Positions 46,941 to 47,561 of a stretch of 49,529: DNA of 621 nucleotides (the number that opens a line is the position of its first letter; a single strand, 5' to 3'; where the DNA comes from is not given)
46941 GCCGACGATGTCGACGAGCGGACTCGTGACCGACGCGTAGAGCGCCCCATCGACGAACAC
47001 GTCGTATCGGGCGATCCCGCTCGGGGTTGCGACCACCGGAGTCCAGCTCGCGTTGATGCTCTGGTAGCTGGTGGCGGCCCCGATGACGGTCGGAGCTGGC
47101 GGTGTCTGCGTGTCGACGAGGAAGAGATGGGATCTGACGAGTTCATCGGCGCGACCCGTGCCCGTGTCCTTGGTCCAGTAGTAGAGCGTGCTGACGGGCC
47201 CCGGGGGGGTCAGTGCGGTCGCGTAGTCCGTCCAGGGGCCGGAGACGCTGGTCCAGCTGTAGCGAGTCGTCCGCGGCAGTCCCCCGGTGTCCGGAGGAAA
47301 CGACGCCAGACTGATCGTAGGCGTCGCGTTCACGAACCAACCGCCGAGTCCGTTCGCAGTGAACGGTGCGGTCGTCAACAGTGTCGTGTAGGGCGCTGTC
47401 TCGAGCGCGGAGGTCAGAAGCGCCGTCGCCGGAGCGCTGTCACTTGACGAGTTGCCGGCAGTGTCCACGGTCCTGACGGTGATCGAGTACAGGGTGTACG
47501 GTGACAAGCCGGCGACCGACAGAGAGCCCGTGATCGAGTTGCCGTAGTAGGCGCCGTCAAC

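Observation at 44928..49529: Giant beta-propeller / FN3 / multiheme cytochrome fusion protein at the window edge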

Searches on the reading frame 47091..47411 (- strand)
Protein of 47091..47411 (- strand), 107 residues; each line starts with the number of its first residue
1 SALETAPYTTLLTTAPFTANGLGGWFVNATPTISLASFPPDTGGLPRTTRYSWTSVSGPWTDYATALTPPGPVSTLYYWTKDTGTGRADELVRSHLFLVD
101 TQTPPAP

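Call 61: search_protein_families(library=pfam, proteins=[window:47091-47411:-], max_evalue=1)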
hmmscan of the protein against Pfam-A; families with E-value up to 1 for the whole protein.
seq(107 aa): 0 families
